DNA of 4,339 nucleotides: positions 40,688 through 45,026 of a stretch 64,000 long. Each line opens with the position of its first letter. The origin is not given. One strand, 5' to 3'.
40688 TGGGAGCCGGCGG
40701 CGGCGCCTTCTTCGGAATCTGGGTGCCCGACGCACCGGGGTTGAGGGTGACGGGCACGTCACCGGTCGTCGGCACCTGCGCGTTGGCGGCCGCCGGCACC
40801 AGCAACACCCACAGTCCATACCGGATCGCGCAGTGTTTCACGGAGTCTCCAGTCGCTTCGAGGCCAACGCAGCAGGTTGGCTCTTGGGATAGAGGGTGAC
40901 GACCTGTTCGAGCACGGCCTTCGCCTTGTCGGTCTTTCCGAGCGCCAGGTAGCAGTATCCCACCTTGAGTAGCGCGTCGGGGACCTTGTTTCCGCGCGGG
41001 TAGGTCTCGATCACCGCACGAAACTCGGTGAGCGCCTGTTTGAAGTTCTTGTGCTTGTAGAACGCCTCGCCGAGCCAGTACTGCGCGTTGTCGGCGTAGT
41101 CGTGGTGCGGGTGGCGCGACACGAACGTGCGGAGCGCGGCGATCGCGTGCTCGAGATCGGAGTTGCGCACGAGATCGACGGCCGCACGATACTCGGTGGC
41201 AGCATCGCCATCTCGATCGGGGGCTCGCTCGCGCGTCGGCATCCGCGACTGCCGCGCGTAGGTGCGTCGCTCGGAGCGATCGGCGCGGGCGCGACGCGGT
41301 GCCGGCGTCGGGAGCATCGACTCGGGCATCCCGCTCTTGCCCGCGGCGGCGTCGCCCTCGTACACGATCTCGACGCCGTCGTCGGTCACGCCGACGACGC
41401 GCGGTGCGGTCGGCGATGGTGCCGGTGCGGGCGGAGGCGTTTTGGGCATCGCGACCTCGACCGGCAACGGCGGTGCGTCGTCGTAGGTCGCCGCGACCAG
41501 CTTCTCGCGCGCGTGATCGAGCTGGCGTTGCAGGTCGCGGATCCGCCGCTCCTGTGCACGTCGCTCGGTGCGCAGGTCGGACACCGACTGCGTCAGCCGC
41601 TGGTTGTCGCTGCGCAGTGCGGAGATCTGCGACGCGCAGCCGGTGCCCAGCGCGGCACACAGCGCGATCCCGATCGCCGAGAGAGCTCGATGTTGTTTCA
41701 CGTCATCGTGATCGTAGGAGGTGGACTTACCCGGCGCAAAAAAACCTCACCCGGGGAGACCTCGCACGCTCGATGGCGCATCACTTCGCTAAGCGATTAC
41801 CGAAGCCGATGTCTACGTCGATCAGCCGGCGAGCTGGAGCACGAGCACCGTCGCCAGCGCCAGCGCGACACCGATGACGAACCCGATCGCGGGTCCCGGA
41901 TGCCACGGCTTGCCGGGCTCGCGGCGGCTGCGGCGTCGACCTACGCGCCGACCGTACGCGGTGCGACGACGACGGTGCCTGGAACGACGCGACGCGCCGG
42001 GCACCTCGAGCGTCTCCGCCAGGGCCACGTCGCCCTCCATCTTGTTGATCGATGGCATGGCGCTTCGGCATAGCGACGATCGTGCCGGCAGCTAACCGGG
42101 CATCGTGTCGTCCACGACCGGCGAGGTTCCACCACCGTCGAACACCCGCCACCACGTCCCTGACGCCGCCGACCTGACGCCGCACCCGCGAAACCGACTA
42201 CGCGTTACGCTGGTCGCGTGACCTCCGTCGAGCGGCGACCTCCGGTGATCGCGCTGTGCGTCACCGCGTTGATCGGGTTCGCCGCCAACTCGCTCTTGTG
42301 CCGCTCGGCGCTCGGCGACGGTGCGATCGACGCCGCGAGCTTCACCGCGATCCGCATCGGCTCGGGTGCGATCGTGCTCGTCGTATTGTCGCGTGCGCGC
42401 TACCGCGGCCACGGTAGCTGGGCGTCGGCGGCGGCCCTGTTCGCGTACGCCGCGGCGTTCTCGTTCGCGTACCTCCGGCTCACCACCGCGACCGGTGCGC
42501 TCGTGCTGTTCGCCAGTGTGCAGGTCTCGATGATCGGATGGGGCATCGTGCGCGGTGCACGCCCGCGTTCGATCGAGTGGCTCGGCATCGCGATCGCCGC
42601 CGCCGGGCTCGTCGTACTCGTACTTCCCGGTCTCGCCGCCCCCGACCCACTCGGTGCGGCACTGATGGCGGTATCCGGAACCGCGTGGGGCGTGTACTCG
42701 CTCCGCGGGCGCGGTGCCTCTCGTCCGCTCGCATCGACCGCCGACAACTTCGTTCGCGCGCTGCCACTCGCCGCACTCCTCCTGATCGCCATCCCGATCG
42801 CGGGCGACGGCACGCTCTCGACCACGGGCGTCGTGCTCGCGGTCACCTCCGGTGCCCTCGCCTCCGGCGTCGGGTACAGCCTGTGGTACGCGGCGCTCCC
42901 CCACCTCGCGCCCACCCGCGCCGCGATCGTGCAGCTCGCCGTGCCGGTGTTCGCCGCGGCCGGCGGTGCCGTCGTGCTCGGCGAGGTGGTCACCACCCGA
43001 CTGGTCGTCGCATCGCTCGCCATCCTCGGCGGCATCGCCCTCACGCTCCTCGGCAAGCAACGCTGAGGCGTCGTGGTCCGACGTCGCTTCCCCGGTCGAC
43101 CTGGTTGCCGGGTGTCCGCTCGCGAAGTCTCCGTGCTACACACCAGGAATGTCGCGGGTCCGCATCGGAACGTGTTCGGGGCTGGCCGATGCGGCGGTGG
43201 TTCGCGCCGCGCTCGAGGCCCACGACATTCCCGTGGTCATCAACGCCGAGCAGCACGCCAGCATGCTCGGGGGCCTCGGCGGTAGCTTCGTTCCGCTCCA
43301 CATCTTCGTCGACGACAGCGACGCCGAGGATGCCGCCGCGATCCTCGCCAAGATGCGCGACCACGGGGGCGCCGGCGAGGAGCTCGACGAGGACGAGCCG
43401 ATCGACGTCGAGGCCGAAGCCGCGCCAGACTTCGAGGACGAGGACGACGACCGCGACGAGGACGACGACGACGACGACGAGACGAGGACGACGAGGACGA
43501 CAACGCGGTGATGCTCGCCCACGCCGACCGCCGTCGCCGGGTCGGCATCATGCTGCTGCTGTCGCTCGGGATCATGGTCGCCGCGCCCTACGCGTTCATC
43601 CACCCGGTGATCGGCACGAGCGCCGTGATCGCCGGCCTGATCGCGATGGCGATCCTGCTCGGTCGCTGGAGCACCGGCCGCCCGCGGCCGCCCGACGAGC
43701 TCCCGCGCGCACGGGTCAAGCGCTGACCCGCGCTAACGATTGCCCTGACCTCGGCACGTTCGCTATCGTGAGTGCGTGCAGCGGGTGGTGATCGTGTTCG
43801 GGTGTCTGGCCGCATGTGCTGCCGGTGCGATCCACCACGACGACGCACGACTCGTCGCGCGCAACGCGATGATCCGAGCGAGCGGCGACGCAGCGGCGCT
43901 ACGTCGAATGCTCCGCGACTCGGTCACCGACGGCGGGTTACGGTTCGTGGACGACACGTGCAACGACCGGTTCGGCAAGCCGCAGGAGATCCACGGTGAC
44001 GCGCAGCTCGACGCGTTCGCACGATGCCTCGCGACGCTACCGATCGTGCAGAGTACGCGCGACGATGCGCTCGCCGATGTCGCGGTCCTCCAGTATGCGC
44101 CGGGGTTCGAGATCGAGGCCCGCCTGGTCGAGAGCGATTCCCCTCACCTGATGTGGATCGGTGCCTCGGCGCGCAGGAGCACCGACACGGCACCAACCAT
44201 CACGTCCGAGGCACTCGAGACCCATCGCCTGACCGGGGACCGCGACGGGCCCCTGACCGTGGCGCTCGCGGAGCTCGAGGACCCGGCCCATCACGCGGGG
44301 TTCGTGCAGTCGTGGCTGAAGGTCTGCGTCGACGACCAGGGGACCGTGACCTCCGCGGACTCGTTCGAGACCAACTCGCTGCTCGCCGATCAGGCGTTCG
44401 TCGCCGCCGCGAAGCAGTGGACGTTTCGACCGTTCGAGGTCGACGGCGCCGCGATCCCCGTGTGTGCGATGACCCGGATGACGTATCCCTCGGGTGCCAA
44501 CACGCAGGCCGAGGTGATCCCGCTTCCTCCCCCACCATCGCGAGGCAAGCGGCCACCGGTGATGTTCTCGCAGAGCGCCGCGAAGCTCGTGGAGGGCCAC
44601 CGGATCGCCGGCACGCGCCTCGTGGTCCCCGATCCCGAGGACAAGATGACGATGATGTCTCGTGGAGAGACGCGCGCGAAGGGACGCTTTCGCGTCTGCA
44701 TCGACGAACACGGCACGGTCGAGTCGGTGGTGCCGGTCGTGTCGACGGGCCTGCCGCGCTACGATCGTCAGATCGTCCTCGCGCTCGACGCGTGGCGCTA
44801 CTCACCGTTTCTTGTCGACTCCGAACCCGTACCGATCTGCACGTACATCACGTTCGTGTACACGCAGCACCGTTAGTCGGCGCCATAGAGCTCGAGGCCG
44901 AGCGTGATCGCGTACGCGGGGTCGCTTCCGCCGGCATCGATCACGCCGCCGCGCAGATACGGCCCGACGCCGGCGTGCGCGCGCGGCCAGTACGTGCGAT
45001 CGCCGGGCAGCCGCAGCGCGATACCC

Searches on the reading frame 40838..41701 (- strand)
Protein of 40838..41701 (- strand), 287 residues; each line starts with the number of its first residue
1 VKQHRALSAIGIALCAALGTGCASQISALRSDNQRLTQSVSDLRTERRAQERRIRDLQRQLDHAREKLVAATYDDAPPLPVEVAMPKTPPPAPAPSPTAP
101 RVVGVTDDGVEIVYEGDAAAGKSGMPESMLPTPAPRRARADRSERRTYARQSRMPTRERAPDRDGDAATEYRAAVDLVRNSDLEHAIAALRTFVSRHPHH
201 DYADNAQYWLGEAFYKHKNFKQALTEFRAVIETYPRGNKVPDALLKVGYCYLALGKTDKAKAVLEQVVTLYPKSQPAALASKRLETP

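Call 77: search_protein_families(library=pfam, proteins=[window:40838-41701:-], max_evalue=0.00001)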
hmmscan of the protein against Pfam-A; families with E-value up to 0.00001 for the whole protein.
window:40838-41701:- (287 aa): 11 families
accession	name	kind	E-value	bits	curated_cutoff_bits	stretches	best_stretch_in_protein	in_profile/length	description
PF13174.12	TPR_6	-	1.4e-19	69.8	26.3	1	242-274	1-33/33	Tetratricopeptide repeat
PF07719.23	TPR_2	-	5.4e-12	45.3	27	0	241-273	1-33/34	Tetratricopeptide repeat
PF13525.12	YfiO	-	8.8e-12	45.7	25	1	165-235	3-73/203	Outer membrane lipoprotein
PF13432.12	TPR_16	-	1.4e-11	45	32.7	1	171-236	1-63/65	Tetratricopeptide repeat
PF13428.12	TPR_14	-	7.1e-11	42.1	23.5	0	241-279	1-39/44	Tetratricopeptide repeat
PF14559.12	TPR_19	-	3.4e-09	37.3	25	0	241-280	25-65/68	Tetratricopeptide repeat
PF13181.12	TPR_8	-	4.6e-09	36.2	25.7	0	242-273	2-33/34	Tetratricopeptide repeat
PF00515.34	TPR_1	-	2.4e-08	33.9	27.8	0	242-273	2-33/34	Tetratricopeptide repeat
PF13424.12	TPR_12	-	2.8e-07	31.1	30.1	0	205-272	4-76/77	Tetratricopeptide repeat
PF09976.15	TPR_21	-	1.9e-06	28.2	25.5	1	165-267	37-139/193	Tetratricopeptide repeat-like domain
PF12895.13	ANAPC3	-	9.3e-06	26.3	27.2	0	200-266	19-81/82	Anaphase-promoting complex, cyclosome, subunit 3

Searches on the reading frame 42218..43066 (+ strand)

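Call 78: search_protein_families(library=pfam, proteins=[window:42218-43066:+], max_evalue=0.00001)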
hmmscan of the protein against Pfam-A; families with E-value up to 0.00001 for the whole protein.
window:42218-43066:+ (282 aa): 1 family
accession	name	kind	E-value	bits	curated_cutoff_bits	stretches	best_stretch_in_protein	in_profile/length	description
PF00892.27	EamA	-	4e-18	66.4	28.2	1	145-277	2-134/135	EamA-like transporter family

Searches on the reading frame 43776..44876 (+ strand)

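Call 78: search_protein_families(library=pfam, proteins=[window:43776-44876:+], max_evalue=0.00001)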
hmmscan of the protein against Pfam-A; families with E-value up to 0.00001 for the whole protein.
window:43776-44876:+ (366 aa): 1 family
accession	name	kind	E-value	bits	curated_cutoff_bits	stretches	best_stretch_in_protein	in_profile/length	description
PF03544.19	TonB_C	-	3.8e-07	30.9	24.6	0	305-362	20-77/79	Gram-negative bacterial TonB protein C-terminal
